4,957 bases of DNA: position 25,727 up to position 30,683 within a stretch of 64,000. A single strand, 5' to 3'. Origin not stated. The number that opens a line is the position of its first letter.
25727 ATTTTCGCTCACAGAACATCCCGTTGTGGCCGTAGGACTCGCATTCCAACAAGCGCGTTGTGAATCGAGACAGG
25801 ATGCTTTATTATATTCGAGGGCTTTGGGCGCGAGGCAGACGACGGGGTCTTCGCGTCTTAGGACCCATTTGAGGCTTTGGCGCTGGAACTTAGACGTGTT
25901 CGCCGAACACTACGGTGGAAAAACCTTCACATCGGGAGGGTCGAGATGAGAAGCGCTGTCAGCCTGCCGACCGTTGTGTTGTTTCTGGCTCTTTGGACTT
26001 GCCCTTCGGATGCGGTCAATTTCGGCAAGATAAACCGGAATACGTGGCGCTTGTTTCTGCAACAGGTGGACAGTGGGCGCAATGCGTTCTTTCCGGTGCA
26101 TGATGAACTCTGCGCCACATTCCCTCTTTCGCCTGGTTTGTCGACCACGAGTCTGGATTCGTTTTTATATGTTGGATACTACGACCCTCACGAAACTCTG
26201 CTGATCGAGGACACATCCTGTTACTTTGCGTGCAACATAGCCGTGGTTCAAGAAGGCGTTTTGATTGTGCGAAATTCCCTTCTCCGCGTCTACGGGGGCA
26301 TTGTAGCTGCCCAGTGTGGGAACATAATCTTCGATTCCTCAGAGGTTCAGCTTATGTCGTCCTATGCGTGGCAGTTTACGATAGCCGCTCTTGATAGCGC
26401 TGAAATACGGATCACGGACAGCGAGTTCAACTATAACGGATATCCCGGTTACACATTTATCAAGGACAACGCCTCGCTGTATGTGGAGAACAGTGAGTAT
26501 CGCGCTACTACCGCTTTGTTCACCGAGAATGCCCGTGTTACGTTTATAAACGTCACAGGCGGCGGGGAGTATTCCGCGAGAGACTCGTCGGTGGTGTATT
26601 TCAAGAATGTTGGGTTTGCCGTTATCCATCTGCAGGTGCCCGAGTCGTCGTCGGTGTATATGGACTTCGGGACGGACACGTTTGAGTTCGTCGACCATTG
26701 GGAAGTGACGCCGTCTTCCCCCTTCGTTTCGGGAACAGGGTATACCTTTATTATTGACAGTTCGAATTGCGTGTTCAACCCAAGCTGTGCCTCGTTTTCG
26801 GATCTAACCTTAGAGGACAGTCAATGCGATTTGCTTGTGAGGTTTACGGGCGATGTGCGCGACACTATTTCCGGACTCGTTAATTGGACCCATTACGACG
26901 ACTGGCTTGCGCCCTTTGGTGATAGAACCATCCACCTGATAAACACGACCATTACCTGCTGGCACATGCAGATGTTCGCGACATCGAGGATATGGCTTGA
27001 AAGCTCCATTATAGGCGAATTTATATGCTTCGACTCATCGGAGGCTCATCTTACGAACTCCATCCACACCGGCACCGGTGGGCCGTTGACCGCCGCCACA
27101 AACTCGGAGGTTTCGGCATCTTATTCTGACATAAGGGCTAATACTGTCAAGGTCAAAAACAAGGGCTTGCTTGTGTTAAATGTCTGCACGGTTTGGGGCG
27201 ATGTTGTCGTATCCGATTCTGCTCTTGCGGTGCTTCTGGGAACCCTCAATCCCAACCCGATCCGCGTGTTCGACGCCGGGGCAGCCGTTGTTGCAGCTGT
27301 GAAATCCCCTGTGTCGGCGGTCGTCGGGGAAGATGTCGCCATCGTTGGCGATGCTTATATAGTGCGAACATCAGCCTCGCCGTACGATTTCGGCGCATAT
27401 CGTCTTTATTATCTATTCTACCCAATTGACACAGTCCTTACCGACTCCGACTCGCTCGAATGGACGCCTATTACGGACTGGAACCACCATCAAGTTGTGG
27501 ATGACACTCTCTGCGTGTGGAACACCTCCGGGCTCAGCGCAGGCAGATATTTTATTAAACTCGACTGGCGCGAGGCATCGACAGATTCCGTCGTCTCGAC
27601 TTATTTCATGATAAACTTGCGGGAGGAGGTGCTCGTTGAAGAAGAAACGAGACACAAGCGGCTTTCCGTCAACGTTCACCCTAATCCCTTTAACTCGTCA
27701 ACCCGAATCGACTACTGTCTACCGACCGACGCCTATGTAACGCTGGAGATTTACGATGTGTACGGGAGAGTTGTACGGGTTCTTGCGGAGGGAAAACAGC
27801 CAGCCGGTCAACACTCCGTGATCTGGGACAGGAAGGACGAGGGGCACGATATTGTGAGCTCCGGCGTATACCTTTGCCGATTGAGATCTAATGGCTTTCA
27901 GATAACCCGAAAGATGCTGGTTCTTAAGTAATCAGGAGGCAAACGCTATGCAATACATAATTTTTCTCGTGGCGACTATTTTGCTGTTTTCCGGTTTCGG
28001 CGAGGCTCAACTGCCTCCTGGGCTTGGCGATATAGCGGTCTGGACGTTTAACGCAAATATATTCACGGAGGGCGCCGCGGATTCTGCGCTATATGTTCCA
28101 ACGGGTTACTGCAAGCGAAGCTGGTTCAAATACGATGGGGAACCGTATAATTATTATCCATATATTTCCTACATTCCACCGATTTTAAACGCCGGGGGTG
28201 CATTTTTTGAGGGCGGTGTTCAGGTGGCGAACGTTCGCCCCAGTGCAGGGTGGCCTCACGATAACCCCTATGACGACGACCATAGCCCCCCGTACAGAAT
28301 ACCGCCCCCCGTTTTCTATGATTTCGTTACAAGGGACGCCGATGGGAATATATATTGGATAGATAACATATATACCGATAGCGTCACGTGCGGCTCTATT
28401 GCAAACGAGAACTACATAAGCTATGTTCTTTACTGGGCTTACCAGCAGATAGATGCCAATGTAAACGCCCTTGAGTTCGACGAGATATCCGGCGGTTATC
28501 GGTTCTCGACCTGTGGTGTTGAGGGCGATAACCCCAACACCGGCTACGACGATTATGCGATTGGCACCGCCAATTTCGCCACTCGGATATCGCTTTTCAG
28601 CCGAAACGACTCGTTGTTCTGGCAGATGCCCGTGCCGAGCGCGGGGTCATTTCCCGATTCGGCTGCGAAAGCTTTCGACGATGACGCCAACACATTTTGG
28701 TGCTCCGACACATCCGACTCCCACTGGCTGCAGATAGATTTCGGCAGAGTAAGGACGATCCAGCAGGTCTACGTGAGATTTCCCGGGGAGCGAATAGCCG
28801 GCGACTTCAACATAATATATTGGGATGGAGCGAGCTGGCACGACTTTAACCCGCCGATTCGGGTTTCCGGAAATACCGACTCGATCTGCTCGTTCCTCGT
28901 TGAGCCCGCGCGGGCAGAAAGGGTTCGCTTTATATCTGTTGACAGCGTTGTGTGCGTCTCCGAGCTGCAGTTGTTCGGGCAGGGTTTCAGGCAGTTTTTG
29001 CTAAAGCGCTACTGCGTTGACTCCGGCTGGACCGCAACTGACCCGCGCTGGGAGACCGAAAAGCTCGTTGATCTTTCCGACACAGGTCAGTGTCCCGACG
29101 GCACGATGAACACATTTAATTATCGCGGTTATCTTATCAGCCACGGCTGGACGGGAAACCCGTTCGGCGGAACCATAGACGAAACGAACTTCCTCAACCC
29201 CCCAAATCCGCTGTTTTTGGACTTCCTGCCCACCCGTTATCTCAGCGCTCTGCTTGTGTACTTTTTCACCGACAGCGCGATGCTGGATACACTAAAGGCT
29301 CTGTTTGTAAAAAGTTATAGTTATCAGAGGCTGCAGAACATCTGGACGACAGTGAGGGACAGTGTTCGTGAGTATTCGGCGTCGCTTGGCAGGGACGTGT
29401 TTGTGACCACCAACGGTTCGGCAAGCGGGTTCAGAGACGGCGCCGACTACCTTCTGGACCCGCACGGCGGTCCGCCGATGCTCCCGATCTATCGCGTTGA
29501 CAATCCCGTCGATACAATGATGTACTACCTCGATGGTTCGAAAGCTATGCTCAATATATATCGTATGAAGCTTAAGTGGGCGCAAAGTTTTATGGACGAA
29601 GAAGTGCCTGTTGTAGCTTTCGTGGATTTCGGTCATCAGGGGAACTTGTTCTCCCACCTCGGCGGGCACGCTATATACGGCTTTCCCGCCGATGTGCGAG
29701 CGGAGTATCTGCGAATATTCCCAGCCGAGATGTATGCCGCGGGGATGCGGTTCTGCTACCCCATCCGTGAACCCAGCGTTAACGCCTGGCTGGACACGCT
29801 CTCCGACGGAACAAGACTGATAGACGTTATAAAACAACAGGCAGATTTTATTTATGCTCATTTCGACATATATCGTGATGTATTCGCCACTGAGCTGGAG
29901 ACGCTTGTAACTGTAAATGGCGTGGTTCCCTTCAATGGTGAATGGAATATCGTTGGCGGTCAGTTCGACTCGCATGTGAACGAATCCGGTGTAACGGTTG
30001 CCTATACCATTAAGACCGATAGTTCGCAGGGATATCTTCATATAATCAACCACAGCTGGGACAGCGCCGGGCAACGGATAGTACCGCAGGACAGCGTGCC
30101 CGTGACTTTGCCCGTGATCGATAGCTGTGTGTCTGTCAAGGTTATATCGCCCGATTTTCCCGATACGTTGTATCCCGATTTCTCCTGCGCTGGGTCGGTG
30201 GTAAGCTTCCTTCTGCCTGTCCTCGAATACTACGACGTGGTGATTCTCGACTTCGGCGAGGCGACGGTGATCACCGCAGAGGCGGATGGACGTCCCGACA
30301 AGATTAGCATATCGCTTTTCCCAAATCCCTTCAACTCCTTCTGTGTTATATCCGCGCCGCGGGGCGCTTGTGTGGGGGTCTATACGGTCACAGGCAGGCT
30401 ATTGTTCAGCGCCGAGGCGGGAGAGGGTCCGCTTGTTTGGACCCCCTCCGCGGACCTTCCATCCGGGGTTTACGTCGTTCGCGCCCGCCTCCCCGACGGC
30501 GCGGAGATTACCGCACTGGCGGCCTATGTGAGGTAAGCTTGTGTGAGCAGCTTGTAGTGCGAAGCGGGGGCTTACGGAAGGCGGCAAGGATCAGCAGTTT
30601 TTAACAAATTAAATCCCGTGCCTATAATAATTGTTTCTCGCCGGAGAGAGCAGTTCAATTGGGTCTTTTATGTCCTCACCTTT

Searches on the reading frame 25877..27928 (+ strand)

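Call 15: search_protein_families(library=pfam, proteins=[window:25877-27928:+], max_evalue=0.001)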
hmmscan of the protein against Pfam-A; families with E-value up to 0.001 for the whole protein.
window:25877-27928:+ (684 aa): 2 families
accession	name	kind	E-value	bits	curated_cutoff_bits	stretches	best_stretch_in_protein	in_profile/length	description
PF13860.13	FlgD_ig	-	4.9e-07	30.1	27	1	609-665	12-69/79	FlgD Ig-like domain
PF18962.6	Por_Secre_tail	-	1.3e-06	29.1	27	1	600-682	1-75/75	Secretion system C-terminal sorting domain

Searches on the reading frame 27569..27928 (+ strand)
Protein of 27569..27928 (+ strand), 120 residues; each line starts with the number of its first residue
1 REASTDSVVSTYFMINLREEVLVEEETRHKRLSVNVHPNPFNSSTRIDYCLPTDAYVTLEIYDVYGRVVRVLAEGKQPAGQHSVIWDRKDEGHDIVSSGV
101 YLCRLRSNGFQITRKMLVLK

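Call 105: search_protein_families(library=ncbifam, proteins=[window:27569-27928:+], max_evalue=0.1)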
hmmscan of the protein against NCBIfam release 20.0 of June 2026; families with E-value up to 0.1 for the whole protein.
window:27569-27928:+ (120 aa): 10 families
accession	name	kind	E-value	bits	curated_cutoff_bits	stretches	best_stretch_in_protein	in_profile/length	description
TIGR04183.1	Por_Secre_tail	domain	1.9e-09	37.3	23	1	36-118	1-71/72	T9SS type A sorting domain-containing protein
NF033707.1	T9SS_sortase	equivalog_domain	5.6e-07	27.6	420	1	20-106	985-1076/1095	type IX secretion system sortase PorU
NF005176.1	PRK06655.1-1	equivalog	5.7e-07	29.6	230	1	56-107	98-149/197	flagellar hook assembly protein FlgD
NF038113.1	T9SSA_dep_M36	equivalog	3.2e-06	25.6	885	1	21-118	782-868/869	T9SS-dependent M36 family metallopeptidase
NF009276.0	PRK12633.1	equivalog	0.00012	21.9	383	1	43-105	116-179/234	flagellar basal body rod modification protein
NF052323.1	T9SSA_dep_M6i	equivalog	0.00014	19.9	600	1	37-108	961-1027/1043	T9SS-dependent M6-like inactivated metalloprotease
NF009452.0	PRK12812.1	equivalog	0.028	13.7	258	1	53-106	147-205/289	flagellar basal body rod modification protein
NF009277.0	PRK12634.1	equivalog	0.037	14.1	333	1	54-101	121-168/221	flagellar basal body rod modification protein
NF050177.1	TapA_OM_Porphy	equivalog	0.039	12.7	500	1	25-72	462-507/544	TapA/TapC family T9SS-dependent outer membrane protein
NF052228.1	T9SS_PorZ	equivalog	0.045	12.1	260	1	33-103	672-738/757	type IX secretion system anionic LPS delivery protein PorZ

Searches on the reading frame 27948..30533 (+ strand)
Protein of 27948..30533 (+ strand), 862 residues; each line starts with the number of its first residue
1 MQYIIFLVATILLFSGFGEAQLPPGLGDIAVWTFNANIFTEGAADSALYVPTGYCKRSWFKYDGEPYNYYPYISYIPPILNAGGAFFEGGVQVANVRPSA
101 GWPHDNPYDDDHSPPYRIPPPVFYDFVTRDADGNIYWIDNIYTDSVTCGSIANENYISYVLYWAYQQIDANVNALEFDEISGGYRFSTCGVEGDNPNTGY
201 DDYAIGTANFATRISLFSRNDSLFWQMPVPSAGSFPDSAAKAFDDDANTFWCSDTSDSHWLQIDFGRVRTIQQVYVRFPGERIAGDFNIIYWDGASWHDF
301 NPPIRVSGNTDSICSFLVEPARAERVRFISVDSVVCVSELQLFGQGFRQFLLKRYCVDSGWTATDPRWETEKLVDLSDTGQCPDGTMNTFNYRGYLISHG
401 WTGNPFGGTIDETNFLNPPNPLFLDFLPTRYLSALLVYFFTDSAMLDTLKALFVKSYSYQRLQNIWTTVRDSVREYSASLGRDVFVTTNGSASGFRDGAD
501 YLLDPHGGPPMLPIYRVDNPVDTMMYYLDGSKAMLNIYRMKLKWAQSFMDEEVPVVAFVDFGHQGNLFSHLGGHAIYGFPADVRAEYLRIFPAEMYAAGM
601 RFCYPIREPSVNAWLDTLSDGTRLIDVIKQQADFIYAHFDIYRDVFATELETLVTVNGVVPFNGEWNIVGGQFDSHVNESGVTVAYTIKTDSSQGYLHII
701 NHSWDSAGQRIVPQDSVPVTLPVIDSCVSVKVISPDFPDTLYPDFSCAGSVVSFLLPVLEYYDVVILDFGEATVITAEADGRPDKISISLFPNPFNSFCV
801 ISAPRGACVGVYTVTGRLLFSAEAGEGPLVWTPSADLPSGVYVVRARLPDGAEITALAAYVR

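Call 15: search_protein_families(library=pfam, proteins=[window:27948-30533:+], max_evalue=0.001)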
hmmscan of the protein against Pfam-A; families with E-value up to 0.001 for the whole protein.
window:27948-30533:+ (862 aa): 2 families
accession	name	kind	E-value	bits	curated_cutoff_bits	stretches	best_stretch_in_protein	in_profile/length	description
PF00754.31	F5_F8_type_C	-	8.5e-12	45.7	28.2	1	238-330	13-112/127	F5/8 type C domain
PF22633.2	F5_F8_type_C_2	-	8e-11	42.9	27.8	1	241-327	1-90/91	NedA-like, galactose-binding domain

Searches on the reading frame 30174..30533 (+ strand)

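Call 105: search_protein_families(library=ncbifam, proteins=[window:30174-30533:+], max_evalue=0.1)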
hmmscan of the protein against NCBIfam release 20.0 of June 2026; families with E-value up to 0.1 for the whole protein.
window:30174-30533:+ (120 aa): 2 families
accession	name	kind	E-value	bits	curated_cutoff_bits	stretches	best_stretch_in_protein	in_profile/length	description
TIGR04183.1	Por_Secre_tail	domain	0.00012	22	23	1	48-105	1-59/72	T9SS type A sorting domain-containing protein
NF038113.1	T9SSA_dep_M36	equivalog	0.044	11.9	885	1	45-104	792-855/869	T9SS-dependent M36 family metallopeptidase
